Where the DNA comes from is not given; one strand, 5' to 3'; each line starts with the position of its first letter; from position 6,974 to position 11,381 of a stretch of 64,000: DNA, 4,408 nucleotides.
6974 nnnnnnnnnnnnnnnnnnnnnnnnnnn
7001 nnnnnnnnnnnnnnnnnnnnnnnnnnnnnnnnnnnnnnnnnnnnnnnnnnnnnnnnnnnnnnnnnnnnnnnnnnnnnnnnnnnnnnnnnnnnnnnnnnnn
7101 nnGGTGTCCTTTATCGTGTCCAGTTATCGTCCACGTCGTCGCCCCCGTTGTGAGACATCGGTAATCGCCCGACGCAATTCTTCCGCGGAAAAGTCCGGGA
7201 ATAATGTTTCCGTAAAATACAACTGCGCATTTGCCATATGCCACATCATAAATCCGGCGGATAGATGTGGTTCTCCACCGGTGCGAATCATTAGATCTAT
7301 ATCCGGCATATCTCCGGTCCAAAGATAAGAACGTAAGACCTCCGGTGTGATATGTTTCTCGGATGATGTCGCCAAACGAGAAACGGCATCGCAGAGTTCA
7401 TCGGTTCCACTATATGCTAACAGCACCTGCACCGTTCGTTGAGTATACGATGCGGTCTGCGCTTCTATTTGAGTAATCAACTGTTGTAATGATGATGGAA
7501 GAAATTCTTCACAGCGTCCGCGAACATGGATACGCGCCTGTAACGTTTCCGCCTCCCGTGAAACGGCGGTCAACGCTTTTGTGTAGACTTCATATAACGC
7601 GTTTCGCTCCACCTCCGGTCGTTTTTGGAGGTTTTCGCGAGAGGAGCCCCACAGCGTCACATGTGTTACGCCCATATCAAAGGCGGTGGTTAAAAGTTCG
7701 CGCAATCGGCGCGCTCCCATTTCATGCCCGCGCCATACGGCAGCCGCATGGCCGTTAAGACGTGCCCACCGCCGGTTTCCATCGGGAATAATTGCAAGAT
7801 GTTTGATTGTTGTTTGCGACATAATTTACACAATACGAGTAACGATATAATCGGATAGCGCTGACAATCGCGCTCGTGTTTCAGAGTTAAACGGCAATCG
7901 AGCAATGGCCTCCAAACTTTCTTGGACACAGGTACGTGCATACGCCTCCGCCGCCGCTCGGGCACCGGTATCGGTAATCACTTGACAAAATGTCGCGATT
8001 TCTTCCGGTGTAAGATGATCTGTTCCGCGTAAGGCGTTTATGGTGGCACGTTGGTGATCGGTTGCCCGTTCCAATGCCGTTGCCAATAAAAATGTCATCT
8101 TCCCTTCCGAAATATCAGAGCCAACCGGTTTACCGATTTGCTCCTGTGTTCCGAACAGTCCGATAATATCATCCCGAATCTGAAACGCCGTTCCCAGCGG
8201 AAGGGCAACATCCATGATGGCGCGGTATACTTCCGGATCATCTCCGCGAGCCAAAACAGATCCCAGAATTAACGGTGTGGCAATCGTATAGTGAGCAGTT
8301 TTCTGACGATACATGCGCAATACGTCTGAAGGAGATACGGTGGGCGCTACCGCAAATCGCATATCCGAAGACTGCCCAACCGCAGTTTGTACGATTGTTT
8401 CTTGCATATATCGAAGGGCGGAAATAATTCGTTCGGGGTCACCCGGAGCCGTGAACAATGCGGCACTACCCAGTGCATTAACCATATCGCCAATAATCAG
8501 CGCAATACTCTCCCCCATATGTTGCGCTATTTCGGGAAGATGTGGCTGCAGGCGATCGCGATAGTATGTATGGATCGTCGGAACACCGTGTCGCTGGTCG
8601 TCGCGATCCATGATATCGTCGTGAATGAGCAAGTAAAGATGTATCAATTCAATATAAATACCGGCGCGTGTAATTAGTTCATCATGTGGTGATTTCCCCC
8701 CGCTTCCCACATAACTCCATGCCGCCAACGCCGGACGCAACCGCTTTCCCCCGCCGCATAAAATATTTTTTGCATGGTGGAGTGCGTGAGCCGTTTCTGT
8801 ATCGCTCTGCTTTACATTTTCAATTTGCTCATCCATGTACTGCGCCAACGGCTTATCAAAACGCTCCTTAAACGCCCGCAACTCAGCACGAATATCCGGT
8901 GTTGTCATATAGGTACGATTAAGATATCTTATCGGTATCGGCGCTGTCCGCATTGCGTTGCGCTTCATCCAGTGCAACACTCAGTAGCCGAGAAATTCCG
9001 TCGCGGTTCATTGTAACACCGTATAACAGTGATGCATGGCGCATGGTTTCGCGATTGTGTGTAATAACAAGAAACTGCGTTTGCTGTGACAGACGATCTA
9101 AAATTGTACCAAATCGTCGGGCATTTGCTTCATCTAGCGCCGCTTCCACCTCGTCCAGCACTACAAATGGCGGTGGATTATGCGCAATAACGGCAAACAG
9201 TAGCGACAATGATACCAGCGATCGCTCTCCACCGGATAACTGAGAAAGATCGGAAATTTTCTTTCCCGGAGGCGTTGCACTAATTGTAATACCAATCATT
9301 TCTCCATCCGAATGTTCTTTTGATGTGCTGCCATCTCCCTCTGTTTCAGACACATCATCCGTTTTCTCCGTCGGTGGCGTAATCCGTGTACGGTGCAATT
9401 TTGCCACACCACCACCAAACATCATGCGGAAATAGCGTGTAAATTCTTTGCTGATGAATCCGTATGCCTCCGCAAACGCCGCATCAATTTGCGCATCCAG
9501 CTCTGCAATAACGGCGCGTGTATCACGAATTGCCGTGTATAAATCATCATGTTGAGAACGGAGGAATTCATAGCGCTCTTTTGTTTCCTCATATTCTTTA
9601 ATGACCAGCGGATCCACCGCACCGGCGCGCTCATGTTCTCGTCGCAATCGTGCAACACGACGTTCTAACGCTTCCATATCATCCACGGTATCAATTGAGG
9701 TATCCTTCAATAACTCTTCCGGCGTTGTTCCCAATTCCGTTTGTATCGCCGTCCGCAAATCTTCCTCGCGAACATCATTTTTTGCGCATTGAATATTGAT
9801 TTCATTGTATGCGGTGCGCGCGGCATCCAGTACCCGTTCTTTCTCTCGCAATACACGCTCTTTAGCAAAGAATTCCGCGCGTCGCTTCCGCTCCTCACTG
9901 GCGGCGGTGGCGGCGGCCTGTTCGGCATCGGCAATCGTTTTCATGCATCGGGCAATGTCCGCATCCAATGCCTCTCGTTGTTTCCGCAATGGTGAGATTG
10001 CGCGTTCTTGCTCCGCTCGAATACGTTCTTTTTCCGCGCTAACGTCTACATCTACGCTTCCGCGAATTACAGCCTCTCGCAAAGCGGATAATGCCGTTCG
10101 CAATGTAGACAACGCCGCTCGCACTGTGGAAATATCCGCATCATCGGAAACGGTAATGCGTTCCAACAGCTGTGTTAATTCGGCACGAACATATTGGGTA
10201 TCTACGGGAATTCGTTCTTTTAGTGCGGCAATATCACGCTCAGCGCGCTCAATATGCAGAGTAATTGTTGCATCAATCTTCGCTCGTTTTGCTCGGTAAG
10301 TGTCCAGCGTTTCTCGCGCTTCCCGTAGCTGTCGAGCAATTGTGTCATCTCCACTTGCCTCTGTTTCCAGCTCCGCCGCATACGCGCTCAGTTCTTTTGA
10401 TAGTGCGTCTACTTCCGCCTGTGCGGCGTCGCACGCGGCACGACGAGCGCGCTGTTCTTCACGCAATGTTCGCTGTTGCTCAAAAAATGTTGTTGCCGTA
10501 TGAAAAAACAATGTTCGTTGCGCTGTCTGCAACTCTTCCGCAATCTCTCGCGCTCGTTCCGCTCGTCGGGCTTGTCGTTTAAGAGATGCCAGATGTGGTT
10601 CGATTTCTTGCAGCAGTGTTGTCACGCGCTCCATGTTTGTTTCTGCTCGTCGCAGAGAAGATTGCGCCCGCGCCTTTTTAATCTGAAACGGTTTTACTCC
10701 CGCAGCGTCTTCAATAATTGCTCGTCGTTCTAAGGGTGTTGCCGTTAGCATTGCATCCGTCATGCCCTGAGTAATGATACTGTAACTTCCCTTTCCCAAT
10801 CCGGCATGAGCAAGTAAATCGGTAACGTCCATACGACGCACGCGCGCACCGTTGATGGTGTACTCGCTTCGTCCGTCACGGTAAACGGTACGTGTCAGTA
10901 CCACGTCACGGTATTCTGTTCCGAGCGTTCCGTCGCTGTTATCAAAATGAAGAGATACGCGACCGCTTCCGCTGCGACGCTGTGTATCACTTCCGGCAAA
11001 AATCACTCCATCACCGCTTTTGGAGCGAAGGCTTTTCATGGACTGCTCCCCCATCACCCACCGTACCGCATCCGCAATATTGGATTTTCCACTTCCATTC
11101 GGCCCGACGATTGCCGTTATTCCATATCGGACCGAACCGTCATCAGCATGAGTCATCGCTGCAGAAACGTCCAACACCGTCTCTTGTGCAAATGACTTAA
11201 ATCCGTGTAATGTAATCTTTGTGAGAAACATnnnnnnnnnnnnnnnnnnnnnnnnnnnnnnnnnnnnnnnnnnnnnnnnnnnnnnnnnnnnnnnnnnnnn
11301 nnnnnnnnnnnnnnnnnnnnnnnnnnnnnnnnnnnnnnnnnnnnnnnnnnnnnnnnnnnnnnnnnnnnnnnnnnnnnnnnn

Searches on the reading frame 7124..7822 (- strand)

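Call 3: search_protein_families(library=pfam, proteins=[window:7124-7822:-], max_evalue=0.01)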
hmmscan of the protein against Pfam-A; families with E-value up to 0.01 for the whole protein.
window:7124-7822:- (232 aa): 1 family
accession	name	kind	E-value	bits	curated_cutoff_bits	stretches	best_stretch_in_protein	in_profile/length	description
PF01255.24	Prenyltransf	-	1.1e-52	179.2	27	1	12-231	1-219/219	Putative undecaprenyl diphosphate synthase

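Call 4: search_protein_families(library=ncbifam, proteins=[window:7124-7822:-], max_evalue=0.01)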
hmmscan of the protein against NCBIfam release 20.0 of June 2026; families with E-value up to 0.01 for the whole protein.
window:7124-7822:- (232 aa): 16 families
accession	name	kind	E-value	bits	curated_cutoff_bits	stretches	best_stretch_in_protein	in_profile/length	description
TIGR00055.1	uppS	equivalog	2e-47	161.5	109.55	1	7-229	3-226/228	polyprenyl diphosphate synthase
NF011403.0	PRK14828.1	equivalog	4.4e-43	147.5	348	1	5-231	28-257/258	isoprenyl transferase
NF011407.0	PRK14833.1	equivalog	9.5e-43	146.5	325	1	4-231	3-230/233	di-trans,poly-cis-decaprenylcistransferase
NF011405.0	PRK14830.1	equivalog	2.3e-41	142.1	304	1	4-231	21-249/251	undecaprenyl pyrophosphate synthase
NF011406.0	PRK14831.1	subfamily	4.8e-41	140.6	375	1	5-232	23-251/256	undecaprenyl pyrophosphate synthase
NF011413.0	PRK14840.1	equivalog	5.4e-41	140.9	410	1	4-232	17-250/250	isoprenyl transferase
NF011412.0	PRK14839.1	equivalog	5.8e-39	133.9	334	1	6-231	10-227/240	di-trans,poly-cis-decaprenylcistransferase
NF011411.0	PRK14838.1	equivalog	3.1e-38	131.5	417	1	7-231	14-237/244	isoprenyl transferase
NF011408.0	PRK14834.1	equivalog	2.8e-37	128.5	348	1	5-231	17-244/252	isoprenyl transferase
NF011409.0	PRK14835.1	equivalog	7.3e-37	127.2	425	1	6-232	46-279/279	isoprenyl transferase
NF011414.0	PRK14841.1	equivalog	2.5e-36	125.5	401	1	7-231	5-228/233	isoprenyl transferase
NF007596.1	PRK10240.1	equivalog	4.9e-35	121.1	418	1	4-231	14-242/251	(2E,6E)-farnesyl-diphosphate-specific ditrans,polycis-undecaprenyl-diphosphate synthase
NF011404.0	PRK14829.1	equivalog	7.2e-31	107.4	372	1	6-231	31-257/260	isoprenyl transferase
NF011415.0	PRK14842.1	equivalog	1.6e-30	106.3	360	1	5-230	8-235/241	isoprenyl transferase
NF011402.0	PRK14827.1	equivalog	2e-24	86.5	535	1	7-232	69-295/296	decaprenyl diphosphate synthase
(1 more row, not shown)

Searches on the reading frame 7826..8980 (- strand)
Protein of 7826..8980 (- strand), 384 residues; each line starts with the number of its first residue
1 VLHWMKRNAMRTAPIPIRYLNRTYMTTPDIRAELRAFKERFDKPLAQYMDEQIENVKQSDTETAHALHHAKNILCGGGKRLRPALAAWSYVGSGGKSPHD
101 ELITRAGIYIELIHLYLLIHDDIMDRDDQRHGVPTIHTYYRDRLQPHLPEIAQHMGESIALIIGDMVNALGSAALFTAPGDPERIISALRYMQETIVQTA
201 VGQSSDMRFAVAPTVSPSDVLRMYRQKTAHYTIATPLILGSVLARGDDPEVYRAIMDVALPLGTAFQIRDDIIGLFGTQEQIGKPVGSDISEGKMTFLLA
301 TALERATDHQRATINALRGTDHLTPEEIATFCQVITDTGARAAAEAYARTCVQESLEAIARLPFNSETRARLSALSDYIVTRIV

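Call 3: search_protein_families(library=pfam, proteins=[window:7826-8980:-], max_evalue=0.01)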
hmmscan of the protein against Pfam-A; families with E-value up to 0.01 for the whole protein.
window:7826-8980:- (384 aa): 2 families
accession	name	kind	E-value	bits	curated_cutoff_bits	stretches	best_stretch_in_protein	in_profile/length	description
PF00348.22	polyprenyl_synt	-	3.4e-51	174.3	27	1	70-330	8-246/251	Polyprenyl synthetase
PF10379.14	nec1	-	0.0078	16.2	27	0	188-251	59-123/184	Virulence protein nec1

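Call 4: search_protein_families(library=ncbifam, proteins=[window:7826-8980:-], max_evalue=0.01)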
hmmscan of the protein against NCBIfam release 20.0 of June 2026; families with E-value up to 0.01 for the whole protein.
window:7826-8980:- (384 aa): 16 families
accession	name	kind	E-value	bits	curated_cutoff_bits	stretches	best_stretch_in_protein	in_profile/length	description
NF041169.1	f2_encap_cargo4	exception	2.1e-62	211.3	450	1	69-382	41-332/334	family 2 encapsulin nanocompartment cargo protein polyprenyl transferase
NF040698.1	IdsA_Meth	equivalog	4.8e-52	177.2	468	1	49-382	14-326/328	short chain isoprenyl diphosphate synthase IdsA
NF041003.1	GGPP_syn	equivalog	6.8e-51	173.3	500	1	45-382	9-324/326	geranylgeranyl diphosphate synthase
NF042416.1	GFPPS_Mycobact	equivalog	7.3e-49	166.6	600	1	44-382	8-348/350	bifunctional (2E,6E)-farnesyl/geranyl diphosphate synthase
NF045549.1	GGPPsyn_IdsB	equivalog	5.7e-36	124.3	475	1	77-382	64-344/346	geranylgeranyl diphosphate synthase IdsB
NF040789.2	gerfarn_diphsyn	equivalog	1.4e-34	119.9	560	1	103-382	84-343/345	geranylfarnesyl diphosphate synthase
NF045485.1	FPPsyn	subfamily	7.8e-34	117.1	275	1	47-316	6-261/288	farnesyl diphosphate synthase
TIGR02748.1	GerC3_HepT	equivalog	5.6e-31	107.8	456.55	1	52-382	19-317/319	heptaprenyl diphosphate synthase component II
NF045628.1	HxpDPsynlarge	equivalog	4.9e-28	98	500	2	190-383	124-310/311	hexaprenyl-diphosphate synthase large subunit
NF042417.1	NPPPS_Mycobact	equivalog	5.4e-25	88.1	600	1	55-382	36-333/335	nonaprenyl/(2E,6E)-farnesyl/geranylgeranyl diphosphat synthase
TIGR02749.1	prenyl_cyano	equivalog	1.9e-24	86.3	383.2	1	69-383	35-321/322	solanesyl diphosphate synthase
NF007877.0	PRK10581.1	equivalog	7.4e-22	77.9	321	1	30-316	3-270/299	(2E,6E)-farnesyl diphosphate synthase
NF045685.1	GGPPSynCrtE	equivalog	4.5e-21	75.1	460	1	72-314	36-264/293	geranylgeranyl diphosphate synthase CrtE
NF008140.0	PRK10888.1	equivalog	7.4e-21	74.8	412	1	59-346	27-292/323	octaprenyl diphosphate synthase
NF040627.1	GFPS_Meth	equivalog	1.1e-07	31.6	600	1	68-279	29-214/285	geranylfarnesyl diphosphate synthase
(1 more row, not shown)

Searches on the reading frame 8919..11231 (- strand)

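Call 3: search_protein_families(library=pfam, proteins=[window:8919-11231:-], max_evalue=0.01)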
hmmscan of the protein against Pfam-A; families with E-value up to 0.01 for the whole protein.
window:8919-11231:- (770 aa): 10 families
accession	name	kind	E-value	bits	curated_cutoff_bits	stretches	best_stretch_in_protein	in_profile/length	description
PF02463.25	SMC_N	-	3.6e-65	219.9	40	1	2-747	1-219/220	RecF/RecN/SMC N terminal domain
PF13304.12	AAA_21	-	1.7e-15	58.3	27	2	38-99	1-68/304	AAA domain, putative AbiEii toxin, Type IV TA system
PF13476.12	AAA_23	-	6.8e-15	56.7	27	1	5-289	1-164/201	AAA domain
PF13175.12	AAA_15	-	1.1e-09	38.9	32.1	1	1-725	1-369/374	AAA ATPase domain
PF13558.12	SbcC_Walker_B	-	5.9e-05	23.7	27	0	659-711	27-88/90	SbcC/RAD50-like, Walker B motif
PF00005.33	ABC_tran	-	6.2e-05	24.1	25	0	38-56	13-31/137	ABC transporter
PF13555.12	AAA_29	-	0.00012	22.2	27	1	37-60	23-46/61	P-loop containing region of AAA domain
PF10473.14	CENP-F_leu_zip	-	0.0028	18.2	34.5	1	252-357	39-140/140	Leucine-rich repeats of kinetochore protein Cenp-F/LEK1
PF18595.6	Nuf2_DHR10-like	-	0.0065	17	28.4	1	192-242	27-77/117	Nuf2, DHR10-like domain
PF03357.26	Snf7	-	0.0065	16.6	27.3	1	411-478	2-67/171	Snf7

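Call 4: search_protein_families(library=ncbifam, proteins=[window:8919-11231:-], max_evalue=0.01)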
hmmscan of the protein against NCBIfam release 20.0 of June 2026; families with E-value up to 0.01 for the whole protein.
window:8919-11231:- (770 aa): 55 families (the best 25 are shown)
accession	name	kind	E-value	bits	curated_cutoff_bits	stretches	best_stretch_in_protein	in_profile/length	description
TIGR02168.1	SMC_prok_B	equivalog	1.9e-190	635.3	567.35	2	2-380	1-366/1181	chromosome segregation protein SMC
TIGR02169.1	SMC_prok_A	equivalog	1.5e-98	330.9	729.4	3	3-408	2-392/1165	chromosome segregation protein SMC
NF045487.1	ASRP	equivalog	2.3e-13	49.6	300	2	656-725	520-590/593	archaea-specific SMC-related protein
TIGR00634.1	recN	equivalog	4.9e-11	42.3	407.85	2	517-728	301-504/563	DNA repair protein RecN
NF040873.1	AztA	equivalog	6.7e-09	35.6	220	1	661-733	116-185/191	zinc ABC transporter ATP-binding protein AztA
NF041034.1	Rad50_Sulf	equivalog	9.9e-09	33.6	1000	1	184-424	479-715/872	DNA double-strand break repair ATPase Rad50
NF007601.2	PRK10247.1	equivalog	1.6e-08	34.3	292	1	662-734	129-199/204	iron efflux ABC transporter ATP-binding subunit FetA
TIGR04520.1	ECF_ATPase_1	equivalog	5.1e-08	32.7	315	1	663-734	135-204/269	energy-coupling factor transporter ATPase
TIGR02857.1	CydD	equivalog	5.7e-08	32.2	435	1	663-733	457-523/529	thiol reductant ABC exporter subunit CydD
NF010178.0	PRK13657.1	equivalog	9.4e-08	30.9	733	1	663-736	470-539/588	glucan ABC transporter ATP-binding protein/ permease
NF008121.0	PRK10869.1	equivalog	1.2e-07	30.6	418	2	652-726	417-492/553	DNA repair protein RecN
NF002572.0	PRK02224.1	equivalog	2.2e-07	29.6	1087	1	33-583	20-554/888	DNA double-strand break repair ATPase Rad50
TIGR04521.1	ECF_ATPase_2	equivalog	2.3e-07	30.2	330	1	664-730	144-208/279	energy-coupling factor transporter ATPase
TIGR02203.1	MsbA_lipidA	equivalog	3.2e-07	29.2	602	1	663-733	469-535/572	lipid A export permease/ATP-binding protein MsbA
NF010068.0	PRK13548.1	equivalog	3.8e-07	29.5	261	1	661-724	134-200/261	heme ABC transporter ATP-binding protein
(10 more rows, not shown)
